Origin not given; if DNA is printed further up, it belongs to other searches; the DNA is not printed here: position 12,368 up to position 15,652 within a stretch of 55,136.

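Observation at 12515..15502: First-step and last-step enzymes of a lipid-linked glycan pathway fused in one 995-aa protein with TPR repeats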

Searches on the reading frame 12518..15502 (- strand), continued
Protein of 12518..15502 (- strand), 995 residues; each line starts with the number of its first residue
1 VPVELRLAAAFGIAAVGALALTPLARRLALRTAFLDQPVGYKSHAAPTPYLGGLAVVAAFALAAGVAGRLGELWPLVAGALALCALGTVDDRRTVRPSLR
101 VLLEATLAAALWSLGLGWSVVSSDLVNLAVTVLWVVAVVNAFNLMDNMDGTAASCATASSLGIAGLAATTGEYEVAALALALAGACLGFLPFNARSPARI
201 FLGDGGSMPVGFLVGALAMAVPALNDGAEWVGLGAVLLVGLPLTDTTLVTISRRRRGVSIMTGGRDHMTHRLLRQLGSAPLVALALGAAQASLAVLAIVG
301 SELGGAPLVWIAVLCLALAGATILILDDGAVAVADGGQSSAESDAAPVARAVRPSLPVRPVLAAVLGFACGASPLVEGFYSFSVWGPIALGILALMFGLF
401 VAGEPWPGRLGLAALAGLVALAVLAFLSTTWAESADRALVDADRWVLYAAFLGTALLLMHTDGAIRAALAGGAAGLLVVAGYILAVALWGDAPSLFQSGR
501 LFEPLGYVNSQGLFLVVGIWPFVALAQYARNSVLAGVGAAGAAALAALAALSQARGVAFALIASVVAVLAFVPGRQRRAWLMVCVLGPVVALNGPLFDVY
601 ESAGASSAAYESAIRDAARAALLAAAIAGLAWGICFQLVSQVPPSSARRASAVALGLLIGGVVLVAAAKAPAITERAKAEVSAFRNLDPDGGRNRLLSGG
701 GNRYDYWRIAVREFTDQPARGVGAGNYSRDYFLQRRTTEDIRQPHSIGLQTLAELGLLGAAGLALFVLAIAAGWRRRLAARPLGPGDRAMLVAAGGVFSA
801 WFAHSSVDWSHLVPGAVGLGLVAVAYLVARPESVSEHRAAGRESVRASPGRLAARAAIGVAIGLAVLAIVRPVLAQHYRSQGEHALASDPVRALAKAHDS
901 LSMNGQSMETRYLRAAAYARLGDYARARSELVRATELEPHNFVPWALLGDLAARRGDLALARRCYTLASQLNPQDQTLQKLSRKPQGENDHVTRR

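Call 14: find_related_loci(query=window:12518-15502:-, collection=genome_contigs, flank=10000)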
Query window:12518-15502:- (995 aa) in genome_contigs; peptide patterns used: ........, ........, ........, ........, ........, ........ (x = any residue, [..] = any of these).
231 stretches matched a pattern; 183 encode a relative of the query (tblastn E <= 1e-3); the best 80 are kept; 79 distinct loci.
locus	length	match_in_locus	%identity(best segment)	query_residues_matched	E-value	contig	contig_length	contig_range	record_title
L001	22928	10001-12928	47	4-976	0e+0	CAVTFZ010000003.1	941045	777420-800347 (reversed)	MAG: uncultured Thermoleophilaceae bacterium isolate MFD09212.bin.2.4 genome assembly, contig: contig_29061, whole genom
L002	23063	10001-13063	46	1-995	0e+0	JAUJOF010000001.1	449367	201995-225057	MAG: Solirubrobacteraceae bacterium isolate YX3bin10 opera_contig_39, whole genome shotgun sequence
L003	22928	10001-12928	46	1-973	0e+0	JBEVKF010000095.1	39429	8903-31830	MAG: Thermoleophilaceae bacterium isolate T4R1BO_autometa_bin_37 T4R1BO_autometa_bin_37_k133_4175845, whole genome shotg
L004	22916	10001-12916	44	22-986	0e+0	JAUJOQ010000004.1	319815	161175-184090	MAG: Thermoleophilaceae bacterium isolate YX3bin21 opera_contig_58, whole genome shotgun sequence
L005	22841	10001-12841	46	31-975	0e+0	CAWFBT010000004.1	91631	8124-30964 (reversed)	MAG: uncultured Thermoleophilaceae bacterium isolate MFD02360.bin.1.63 genome assembly, contig: contig_13267, whole geno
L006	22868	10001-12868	44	27-983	0e+0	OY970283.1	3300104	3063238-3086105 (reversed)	MAG: uncultured Thermoleophilaceae bacterium isolate MFD04212.bin.c.9 genome assembly, chromosome: 1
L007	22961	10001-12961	43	6-986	3e-171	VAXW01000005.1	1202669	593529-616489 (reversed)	MAG: Actinobacteria bacterium isolate AC_42 14_1009_09_40cm_scaffold_3, whole genome shotgun sequence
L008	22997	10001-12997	45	1-988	9e-171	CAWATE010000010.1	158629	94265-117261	MAG: uncultured Solirubrobacterales bacterium isolate MFD01213.bin.2.113 genome assembly, contig: contig_47460, whole ge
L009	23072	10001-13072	43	1-985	1e-167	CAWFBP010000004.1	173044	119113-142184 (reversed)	MAG: uncultured Solirubrobacterales bacterium isolate MFD02472.bin.2.10 genome assembly, contig: contig_48202, whole gen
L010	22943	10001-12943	43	20-985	5e-166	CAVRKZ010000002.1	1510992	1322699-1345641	MAG: uncultured Solirubrobacteraceae bacterium isolate MFD01248.bin.2.17 genome assembly, contig: contig_17333, whole ge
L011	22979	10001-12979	42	1-985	1e-165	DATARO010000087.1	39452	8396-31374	MAG TPA_asm: Solirubrobacteraceae bacterium isolate SMAG_U5495 k141_5934237, whole genome shotgun sequence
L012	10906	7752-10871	44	1-986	2e-165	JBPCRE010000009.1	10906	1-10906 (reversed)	MAG: Thermoleophilaceae bacterium isolate TH_ant_mag_226 k127_1730962, whole genome shotgun sequence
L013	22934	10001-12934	42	22-986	2e-162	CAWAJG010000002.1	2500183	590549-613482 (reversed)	MAG: uncultured Solirubrobacteraceae bacterium isolate MFD03399.bin.2.88 genome assembly, contig: contig_1161, whole gen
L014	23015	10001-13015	45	4-986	0e+0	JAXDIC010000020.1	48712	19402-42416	MAG: Thermoleophilaceae bacterium isolate BP_539 scaffold_2881160, whole genome shotgun sequence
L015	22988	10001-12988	42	3-987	7e-153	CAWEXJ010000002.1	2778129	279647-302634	MAG: uncultured Solirubrobacteraceae bacterium isolate MFD09671.bin.1.184 genome assembly, contig: contig_6777, whole ge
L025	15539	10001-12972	42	6-986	6e-178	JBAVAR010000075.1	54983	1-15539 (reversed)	MAG: Solirubrobacterales bacterium isolate MFD09235_ilm_asm_bin33 k127_333819, whole genome shotgun sequence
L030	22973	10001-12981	43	1-994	2e-161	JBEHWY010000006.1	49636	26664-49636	MAG: Actinomycetota bacterium isolate ES1.bin.104 NODE_679_length_49636_cov_12.226820, whole genome shotgun sequence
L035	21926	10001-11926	42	340-981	1e-98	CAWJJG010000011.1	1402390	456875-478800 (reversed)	MAG: uncultured Solirubrobacterales bacterium isolate MFD05442.bin.1.204 genome assembly, contig: contig_9457, whole gen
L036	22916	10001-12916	44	23-986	6e-142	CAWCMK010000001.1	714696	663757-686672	MAG: uncultured Solirubrobacterales bacterium isolate MFD05502.bin.1.240 genome assembly, contig: contig_10110, whole ge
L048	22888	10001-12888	44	23-986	2e-172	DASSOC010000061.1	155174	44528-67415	MAG TPA_asm: Solirubrobacterales bacterium isolate SMAG_U1242 k141_1304707, whole genome shotgun sequence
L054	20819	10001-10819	54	22-293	2e-74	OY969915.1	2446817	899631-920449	MAG: uncultured Solirubrobacterales bacterium isolate MFD03066.bin.1.18 genome assembly, chromosome: 1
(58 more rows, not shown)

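Call 17: search_solved_structures(query=A1, max_evalue=1, show_alignments=3)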
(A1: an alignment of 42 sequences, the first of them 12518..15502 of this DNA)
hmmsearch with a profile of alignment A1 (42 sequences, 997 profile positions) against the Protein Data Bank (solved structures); distinct sequences matched with E-value up to 1: 165 (the best 60 are shown).
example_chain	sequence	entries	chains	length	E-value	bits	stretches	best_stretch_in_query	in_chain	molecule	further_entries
9qhb_A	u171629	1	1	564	8.3e-70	238.8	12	897-992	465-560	Engineered tetratricopeptide repeat protein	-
9qhc_A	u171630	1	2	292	6.4e-33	116.7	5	896-982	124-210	Engineered tetratricopeptide repeat protein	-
8bu0_A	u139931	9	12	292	2.2e-27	98.4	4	895-986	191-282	Consensus tetratricopeptide repeat protein | Crystal structure of an 8-repeat consensus TPR superhelix with Zinc. | Monomer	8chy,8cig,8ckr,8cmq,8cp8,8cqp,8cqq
5jnq_A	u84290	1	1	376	2e-15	58.8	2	136-223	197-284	Phospho-N-acetylmuramoyl-pentapeptide-transferase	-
9gzg_A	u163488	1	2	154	1.1e-12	49.7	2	923-993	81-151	Engineered CTPR protein with glutamic acids for conductivity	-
8ch0_A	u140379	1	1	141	1.7e-12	49.1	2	907-980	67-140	Consensus tetratricopeptide repeat protein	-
2fo7_A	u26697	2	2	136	2.1e-12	48.8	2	915-982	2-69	SYNTHETIC CONSENSUS TPR PROTEIN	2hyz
9zno_A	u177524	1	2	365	2.5e-12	48.5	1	41-221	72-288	Phospho-N-acetylmuramoyl-pentapeptide-transferase (MraY)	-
7obi_A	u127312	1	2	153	2.2e-11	45.4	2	924-983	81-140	CTPR-rv4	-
4j72_A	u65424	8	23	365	5.9e-11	44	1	44-236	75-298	Phospho-N-acetylmuramoyl-pentapeptide-transferase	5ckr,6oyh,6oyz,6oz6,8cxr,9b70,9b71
1na0_A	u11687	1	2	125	6e-11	44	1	895-993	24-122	designed protein CTPR3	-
3kd7_A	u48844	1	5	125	6.1e-11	44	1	894-993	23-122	CTPR390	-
7qdr_B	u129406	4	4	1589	1.4e-10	42.8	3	924-981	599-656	Tetratricopeptide repeat protein 37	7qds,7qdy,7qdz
9g8o_B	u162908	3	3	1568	3.5e-10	41.4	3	924-981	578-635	Superkiller complex protein 3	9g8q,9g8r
1w3b_A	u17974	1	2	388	8.9e-10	40.1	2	879-980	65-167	UDP-N-ACETYLGLUCOSAMINE--PEPTIDE N-ACETYLGLUCOSAMINYLTRANSFERASE 110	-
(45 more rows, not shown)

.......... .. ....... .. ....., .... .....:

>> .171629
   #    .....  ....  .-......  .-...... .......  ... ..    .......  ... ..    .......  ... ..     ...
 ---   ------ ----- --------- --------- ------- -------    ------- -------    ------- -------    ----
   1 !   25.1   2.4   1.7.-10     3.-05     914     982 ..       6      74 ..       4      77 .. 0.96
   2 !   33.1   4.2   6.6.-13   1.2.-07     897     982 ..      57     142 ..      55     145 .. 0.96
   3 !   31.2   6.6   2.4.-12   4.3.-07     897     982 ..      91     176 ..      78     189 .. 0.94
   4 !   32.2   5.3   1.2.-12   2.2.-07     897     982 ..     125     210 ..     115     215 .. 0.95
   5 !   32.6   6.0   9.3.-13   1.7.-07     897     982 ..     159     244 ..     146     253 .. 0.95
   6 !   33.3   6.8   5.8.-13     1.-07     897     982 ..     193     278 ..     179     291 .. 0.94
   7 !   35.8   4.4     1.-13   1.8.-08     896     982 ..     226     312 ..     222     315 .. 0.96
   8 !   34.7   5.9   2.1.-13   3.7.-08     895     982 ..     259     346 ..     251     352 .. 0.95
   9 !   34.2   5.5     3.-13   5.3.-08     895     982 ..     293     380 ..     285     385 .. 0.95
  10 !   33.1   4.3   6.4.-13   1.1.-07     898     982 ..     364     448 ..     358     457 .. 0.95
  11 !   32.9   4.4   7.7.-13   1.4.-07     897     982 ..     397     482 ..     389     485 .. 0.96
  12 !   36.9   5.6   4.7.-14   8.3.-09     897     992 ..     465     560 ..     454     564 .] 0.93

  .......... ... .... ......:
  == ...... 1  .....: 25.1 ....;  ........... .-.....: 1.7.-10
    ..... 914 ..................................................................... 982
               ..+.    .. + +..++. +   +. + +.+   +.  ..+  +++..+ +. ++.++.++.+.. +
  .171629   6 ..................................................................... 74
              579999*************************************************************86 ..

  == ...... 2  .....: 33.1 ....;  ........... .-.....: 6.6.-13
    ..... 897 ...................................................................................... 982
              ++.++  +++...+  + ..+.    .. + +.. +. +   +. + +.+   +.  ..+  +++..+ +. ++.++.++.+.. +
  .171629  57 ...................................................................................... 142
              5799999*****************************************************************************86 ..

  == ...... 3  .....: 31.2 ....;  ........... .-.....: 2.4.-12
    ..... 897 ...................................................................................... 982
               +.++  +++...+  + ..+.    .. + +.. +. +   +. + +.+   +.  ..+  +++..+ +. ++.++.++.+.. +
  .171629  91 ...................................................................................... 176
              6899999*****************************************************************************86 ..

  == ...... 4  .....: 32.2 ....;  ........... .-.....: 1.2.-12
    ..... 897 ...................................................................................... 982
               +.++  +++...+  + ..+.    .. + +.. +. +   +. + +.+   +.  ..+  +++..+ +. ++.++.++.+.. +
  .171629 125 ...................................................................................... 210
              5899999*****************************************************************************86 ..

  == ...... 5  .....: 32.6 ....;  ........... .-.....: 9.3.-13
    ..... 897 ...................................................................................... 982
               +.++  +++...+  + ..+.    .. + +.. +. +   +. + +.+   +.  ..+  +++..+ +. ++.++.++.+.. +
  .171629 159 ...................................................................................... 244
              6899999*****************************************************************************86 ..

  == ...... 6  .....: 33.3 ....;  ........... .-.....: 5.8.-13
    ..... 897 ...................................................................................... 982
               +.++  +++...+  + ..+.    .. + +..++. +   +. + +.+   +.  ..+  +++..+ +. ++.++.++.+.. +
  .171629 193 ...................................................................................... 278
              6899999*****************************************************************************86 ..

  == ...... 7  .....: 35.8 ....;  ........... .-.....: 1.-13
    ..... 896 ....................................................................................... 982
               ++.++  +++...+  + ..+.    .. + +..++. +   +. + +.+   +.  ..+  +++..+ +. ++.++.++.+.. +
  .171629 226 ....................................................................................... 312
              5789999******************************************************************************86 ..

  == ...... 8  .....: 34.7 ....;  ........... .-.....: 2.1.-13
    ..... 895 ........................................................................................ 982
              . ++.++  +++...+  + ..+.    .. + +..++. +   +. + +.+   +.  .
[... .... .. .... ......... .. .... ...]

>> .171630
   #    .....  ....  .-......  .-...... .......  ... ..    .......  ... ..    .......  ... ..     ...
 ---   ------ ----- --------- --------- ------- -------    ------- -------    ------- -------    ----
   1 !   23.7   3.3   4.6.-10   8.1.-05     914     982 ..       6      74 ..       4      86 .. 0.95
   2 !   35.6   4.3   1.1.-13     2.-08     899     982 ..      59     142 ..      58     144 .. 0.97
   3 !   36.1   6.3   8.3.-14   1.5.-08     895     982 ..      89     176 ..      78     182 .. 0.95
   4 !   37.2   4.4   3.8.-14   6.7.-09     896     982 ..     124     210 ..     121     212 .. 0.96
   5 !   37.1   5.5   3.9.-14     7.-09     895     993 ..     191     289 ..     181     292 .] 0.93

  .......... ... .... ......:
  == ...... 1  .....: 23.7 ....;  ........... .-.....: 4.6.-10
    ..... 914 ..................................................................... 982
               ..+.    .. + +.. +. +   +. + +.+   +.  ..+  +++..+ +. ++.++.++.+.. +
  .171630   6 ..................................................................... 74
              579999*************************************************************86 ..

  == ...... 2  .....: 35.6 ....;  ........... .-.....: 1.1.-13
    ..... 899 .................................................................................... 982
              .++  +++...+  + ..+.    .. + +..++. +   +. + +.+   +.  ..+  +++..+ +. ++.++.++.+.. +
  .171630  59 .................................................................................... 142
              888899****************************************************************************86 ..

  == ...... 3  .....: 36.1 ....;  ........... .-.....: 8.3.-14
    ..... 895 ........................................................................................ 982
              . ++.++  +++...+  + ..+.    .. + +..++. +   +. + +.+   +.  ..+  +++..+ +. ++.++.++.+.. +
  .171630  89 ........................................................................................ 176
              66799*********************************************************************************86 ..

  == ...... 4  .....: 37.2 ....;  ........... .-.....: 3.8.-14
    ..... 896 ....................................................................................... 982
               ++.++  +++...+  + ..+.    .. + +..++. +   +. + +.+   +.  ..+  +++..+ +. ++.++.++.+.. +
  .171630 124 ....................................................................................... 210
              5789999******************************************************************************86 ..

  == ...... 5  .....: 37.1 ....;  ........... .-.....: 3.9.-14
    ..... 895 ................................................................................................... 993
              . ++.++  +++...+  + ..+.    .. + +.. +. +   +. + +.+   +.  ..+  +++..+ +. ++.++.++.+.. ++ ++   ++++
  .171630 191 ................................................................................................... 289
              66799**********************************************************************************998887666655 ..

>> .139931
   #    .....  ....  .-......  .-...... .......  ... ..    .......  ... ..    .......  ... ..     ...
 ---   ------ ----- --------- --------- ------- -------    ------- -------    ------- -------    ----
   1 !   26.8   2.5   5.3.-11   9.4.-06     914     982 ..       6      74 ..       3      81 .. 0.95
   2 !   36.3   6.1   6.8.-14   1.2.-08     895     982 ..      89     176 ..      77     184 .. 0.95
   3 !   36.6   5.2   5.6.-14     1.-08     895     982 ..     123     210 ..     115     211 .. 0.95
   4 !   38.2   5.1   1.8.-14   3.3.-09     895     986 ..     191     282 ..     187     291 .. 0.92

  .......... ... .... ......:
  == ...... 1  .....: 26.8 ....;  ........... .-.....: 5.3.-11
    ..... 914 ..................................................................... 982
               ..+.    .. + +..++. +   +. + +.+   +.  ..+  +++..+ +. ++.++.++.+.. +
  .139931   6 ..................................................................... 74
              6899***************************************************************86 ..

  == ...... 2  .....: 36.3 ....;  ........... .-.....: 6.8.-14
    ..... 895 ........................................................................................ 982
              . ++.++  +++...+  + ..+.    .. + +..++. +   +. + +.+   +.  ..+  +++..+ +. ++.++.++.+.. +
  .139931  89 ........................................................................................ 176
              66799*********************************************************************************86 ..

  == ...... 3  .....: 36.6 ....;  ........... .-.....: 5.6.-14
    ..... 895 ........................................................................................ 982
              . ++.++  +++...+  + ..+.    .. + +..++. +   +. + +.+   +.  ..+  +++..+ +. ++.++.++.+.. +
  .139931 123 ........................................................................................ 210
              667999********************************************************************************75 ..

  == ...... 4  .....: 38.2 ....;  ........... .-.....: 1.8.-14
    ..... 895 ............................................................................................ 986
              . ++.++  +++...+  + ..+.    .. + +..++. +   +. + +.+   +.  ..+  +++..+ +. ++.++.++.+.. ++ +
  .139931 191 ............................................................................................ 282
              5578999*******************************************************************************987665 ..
